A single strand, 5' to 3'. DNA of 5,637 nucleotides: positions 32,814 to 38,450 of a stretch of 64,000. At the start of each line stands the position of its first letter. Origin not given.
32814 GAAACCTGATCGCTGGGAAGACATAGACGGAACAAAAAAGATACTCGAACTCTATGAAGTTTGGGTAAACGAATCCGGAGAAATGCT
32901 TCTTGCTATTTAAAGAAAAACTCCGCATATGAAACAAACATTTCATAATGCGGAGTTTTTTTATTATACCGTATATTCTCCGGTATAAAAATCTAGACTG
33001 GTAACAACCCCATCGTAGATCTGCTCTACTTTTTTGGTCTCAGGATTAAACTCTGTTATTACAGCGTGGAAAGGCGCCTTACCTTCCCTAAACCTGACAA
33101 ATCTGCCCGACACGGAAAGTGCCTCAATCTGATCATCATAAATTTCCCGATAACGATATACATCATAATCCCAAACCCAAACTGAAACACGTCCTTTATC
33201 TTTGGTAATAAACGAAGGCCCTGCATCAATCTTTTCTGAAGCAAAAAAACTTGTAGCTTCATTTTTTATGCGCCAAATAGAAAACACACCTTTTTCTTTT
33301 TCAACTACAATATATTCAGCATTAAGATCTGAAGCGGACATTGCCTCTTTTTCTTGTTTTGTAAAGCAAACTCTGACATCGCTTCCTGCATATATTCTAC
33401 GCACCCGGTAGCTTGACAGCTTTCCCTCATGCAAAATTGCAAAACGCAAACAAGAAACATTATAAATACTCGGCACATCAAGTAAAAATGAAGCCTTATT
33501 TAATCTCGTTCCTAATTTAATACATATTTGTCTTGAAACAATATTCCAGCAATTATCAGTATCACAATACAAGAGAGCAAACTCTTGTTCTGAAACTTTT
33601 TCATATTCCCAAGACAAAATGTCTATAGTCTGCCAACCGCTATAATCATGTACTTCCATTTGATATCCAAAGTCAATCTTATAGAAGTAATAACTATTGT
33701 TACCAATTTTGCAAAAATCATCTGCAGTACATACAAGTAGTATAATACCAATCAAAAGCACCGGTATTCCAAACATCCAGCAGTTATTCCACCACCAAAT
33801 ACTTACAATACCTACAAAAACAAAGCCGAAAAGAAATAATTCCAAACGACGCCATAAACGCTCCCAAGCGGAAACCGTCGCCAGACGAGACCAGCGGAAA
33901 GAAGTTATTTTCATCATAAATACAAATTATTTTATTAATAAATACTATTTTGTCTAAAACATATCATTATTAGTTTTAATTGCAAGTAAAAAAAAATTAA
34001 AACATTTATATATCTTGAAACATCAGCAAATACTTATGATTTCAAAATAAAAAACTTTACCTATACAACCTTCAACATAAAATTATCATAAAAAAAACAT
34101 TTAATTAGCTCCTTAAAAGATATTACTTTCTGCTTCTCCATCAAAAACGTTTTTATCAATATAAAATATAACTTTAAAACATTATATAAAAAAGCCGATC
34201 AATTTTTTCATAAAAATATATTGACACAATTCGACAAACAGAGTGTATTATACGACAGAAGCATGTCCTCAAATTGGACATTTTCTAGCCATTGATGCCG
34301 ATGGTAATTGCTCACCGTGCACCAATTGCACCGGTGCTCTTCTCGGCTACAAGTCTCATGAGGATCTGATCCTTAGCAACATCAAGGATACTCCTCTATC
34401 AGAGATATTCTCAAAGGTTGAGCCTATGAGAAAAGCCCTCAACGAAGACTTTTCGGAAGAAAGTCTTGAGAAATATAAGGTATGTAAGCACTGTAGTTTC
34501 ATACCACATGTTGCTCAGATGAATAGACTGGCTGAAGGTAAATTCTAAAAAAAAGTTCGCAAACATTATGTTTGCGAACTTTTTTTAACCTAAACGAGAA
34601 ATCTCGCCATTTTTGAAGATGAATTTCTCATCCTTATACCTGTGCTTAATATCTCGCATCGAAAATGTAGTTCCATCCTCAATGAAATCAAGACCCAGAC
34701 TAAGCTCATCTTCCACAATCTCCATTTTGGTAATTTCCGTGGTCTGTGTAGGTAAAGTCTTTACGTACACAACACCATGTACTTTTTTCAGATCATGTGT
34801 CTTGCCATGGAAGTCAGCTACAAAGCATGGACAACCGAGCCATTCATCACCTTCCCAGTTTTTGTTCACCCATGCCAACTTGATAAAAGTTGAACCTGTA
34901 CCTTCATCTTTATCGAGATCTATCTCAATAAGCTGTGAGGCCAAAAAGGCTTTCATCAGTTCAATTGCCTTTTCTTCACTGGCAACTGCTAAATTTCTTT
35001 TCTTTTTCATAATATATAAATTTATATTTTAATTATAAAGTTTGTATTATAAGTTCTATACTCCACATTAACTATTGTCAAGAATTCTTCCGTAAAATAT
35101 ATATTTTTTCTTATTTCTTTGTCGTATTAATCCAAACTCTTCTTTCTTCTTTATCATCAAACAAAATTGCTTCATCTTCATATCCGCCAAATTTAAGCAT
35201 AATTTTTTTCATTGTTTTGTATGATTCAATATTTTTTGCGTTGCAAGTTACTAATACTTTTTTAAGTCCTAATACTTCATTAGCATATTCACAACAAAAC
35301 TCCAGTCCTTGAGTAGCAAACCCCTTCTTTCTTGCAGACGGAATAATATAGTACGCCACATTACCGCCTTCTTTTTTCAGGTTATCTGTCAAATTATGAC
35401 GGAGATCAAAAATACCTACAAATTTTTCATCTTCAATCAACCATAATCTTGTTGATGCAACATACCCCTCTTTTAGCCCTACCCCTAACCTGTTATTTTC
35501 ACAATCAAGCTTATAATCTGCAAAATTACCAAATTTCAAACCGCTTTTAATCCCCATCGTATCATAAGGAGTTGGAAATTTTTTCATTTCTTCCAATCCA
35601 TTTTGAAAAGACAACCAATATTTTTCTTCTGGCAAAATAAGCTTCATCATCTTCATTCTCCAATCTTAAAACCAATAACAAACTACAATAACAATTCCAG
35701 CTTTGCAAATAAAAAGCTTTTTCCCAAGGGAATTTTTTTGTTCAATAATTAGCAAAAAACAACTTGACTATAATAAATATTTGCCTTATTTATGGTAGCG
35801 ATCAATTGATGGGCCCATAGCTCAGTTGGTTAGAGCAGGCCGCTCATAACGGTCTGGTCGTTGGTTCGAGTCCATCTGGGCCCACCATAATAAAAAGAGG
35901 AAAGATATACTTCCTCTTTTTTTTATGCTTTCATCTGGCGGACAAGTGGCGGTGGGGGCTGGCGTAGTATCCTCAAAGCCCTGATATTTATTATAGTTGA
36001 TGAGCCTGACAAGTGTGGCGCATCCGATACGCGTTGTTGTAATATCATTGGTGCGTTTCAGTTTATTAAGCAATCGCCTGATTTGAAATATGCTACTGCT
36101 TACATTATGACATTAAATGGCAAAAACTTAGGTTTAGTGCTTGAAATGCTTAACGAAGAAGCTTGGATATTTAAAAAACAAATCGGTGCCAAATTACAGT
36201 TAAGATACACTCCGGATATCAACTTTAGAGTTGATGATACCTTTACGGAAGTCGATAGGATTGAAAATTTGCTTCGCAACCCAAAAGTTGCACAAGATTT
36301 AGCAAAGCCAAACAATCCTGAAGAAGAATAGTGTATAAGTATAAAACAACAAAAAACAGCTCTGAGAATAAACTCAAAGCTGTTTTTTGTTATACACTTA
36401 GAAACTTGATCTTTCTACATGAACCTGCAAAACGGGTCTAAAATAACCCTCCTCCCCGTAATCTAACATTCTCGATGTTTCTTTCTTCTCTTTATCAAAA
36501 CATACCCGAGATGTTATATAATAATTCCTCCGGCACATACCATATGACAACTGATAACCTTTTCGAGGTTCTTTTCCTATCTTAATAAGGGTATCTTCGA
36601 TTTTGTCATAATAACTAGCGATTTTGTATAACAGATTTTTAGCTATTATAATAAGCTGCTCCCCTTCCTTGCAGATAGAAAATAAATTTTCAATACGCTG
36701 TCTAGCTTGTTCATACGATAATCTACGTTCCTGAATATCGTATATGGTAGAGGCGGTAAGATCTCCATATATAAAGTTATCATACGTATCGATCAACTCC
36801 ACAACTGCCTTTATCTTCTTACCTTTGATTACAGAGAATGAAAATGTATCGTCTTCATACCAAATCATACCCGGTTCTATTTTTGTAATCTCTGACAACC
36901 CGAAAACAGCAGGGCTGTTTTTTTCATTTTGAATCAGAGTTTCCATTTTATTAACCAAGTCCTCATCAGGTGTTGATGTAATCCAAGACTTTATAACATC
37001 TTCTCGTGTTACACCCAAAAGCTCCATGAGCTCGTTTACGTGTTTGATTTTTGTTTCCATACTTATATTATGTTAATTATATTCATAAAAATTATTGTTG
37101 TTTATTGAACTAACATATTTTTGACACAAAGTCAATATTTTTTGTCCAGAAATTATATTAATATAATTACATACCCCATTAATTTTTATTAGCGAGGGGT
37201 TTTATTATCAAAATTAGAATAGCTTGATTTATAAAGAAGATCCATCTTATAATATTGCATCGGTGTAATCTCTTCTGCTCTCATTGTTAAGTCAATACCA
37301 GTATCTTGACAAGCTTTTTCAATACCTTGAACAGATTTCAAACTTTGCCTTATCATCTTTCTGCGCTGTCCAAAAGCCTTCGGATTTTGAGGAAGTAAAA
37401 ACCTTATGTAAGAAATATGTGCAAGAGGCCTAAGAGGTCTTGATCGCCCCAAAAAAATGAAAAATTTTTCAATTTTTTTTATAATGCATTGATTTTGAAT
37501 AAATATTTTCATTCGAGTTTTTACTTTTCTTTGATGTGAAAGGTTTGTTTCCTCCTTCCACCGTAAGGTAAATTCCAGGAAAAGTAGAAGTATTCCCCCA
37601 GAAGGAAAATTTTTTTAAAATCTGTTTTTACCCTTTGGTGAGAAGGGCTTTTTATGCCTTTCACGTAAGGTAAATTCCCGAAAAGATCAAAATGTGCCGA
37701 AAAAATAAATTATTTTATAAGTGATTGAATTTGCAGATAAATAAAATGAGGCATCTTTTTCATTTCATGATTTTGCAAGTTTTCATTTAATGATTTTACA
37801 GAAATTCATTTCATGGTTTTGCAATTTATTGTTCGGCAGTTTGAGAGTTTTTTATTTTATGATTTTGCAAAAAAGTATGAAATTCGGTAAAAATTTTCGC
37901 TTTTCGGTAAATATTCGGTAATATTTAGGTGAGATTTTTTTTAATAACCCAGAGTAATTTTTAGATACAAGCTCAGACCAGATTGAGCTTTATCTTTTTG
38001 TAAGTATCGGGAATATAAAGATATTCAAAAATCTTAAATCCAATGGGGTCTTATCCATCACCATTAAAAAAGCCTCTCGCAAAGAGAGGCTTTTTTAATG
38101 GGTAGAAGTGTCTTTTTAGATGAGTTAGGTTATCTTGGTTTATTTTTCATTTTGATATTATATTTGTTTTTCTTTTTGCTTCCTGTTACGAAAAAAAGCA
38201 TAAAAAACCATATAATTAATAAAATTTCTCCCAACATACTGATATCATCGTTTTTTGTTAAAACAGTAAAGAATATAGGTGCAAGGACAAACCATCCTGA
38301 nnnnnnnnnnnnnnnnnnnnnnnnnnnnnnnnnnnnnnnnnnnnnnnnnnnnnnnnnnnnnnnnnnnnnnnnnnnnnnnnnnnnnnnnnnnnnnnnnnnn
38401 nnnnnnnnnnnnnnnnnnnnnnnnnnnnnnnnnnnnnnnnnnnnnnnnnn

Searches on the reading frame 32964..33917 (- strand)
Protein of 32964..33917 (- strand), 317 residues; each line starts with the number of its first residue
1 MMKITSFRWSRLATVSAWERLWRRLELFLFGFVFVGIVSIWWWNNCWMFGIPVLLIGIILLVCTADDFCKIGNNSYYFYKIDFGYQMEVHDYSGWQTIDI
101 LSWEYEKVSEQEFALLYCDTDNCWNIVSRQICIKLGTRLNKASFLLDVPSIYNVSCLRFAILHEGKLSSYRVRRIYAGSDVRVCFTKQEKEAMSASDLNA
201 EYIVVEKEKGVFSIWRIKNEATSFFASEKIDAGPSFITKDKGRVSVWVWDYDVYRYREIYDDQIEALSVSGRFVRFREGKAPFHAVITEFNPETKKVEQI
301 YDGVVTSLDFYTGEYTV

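Call 10: search_protein_families(library=pfam, proteins=[window:32964-33917:-], max_evalue=0.1)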
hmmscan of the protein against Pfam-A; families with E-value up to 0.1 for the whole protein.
window:32964-33917:- (317 aa): 1 family
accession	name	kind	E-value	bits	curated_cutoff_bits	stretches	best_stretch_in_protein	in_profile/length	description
PF23184.1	WD40_CFAP43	-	0.0016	18.1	26.9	1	161-272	14-119/324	CFAP43, WD40 domain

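Call 12: search_protein_families(library=ncbifam, proteins=[window:32964-33917:-], max_evalue=1)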
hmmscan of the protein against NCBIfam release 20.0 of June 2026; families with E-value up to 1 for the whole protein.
window:32964-33917:- (317 aa): 2 families
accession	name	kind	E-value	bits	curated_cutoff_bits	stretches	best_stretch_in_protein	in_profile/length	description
NF045951.1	MAG0110_fam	subfamily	0.04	13.2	98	1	25-81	148-203/237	MAG0110 family membrane protein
NF009724.0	PRK13251.1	equivalog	0.14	11.9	117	1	197-237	5-46/76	trp RNA-binding attenuation protein MtrB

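Call 47: search_protein_families(library=phrogs, proteins=[window:32964-33917:-], max_evalue=0.01)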
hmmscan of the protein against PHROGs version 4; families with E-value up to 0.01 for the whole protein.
window:32964-33917:- (317 aa): 0 families

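Call 80: search_protein_families(library=padloc, proteins=[window:32964-33917:-], max_evalue=0.01)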
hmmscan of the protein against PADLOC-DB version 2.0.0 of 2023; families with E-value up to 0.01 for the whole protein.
window:32964-33917:- (317 aa): 0 families

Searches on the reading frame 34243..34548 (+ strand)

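Call 10: search_protein_families(library=pfam, proteins=[window:34243-34548:+], max_evalue=0.1)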
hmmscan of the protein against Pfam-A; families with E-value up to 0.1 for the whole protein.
window:34243-34548:+ (101 aa): 1 family
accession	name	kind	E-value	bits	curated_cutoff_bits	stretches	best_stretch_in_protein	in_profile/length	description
PF13186.11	SPASM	-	2.4e-08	34.6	21.5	1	8-84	1-66/67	Iron-sulfur cluster-binding domain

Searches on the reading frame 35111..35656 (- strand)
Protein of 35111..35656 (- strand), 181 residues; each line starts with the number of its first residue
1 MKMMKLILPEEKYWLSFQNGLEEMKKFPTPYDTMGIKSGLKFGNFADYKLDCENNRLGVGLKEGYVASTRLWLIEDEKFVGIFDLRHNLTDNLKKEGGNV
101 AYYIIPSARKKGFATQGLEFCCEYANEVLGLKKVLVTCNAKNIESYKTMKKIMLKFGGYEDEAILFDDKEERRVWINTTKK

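Call 10: search_protein_families(library=pfam, proteins=[window:35111-35656:-], max_evalue=0.1)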
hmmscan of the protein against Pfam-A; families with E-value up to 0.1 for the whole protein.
window:35111-35656:- (181 aa): 3 families
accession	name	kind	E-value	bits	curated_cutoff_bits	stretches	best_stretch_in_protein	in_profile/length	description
PF13302.13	Acetyltransf_3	-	8.2e-10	40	25.4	1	68-152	52-135/138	Acetyltransferase (GNAT) domain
PF00583.31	Acetyltransf_1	-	2.8e-06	28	20.7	1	66-147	31-109/116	Acetyltransferase (GNAT) family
PF13508.13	Acetyltransf_7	-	0.026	15.3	27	1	70-146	4-77/84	Acetyltransferase (GNAT) domain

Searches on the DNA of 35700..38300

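Call 38: search_rna_families(source=window, start=35700, end=38300, threshold=evalue, max_evalue=5)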
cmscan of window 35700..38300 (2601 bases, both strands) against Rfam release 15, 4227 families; matches with E-value up to 5: 18.
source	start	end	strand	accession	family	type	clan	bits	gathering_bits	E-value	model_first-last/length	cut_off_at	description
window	35811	35884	+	RF00005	tRNA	Gene; tRNA;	CL00001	65.1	29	2.9e-13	1-71/71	no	tRNA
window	35811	35885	-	RF04354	Plastid-ycf2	Cis-reg;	-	35.6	65.7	4.3e-05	1-75/75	no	Plastid-ycf2 5UTR RNA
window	38027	38099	+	RF01859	Phe_leader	Cis-reg; leader;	-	32.6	55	0.0064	1-125/125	no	Phenylalanine leader peptide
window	38063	38151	-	RF01859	Phe_leader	Cis-reg; leader;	-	30.7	55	0.017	1-125/125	no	Phenylalanine leader peptide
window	38059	38141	-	RF02075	STnc230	Gene; sRNA;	-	28.6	50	0.19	1-83/83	no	Enterobacterial sRNA STnc230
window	38059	38103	+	RF03796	mir-5984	Gene; miRNA;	-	26.7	95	0.023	1-74/74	no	mir-5984 microRNA precursor family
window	38059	38103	-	RF03796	mir-5984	Gene; miRNA;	-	26.6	95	0.024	1-74/74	no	mir-5984 microRNA precursor family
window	38061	38103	+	RF03751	mir-7445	Gene; miRNA;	-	23.8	79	0.45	1-60/60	no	mir-7445 microRNA precursor family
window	36337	36400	-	RF04246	MIR169_8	Gene; miRNA;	CL00098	22.1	107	0.58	1-137/137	no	MIR169_8 microRNA precursor family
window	37968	38096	+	RF02607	AbsR25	Gene; sRNA;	-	22.1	47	0.8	1-164/164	no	Acinetobacter sRNA 25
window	37491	37618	+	RF01859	Phe_leader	Cis-reg; leader;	-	22.1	55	1.4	1-125/125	no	Phenylalanine leader peptide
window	36322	36416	-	RF01770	rimP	Cis-reg; leader;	-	21.3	47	2.3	1-102/102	no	Gammaprotebacteria rimP leader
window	38066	38138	-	RF02607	AbsR25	Gene; sRNA;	-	19.9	47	2.4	1-164/164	no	Acinetobacter sRNA 25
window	36344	36395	-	RF04156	MIR2670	Gene; miRNA;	-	18.7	117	0.67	1-200/200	no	MIR2670 microRNA precursor family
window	37987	38096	+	RF04180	BTnc231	Gene; sRNA;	-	18.3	80.4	1.2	1-154/154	no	Bacteroides sRNA BTnc231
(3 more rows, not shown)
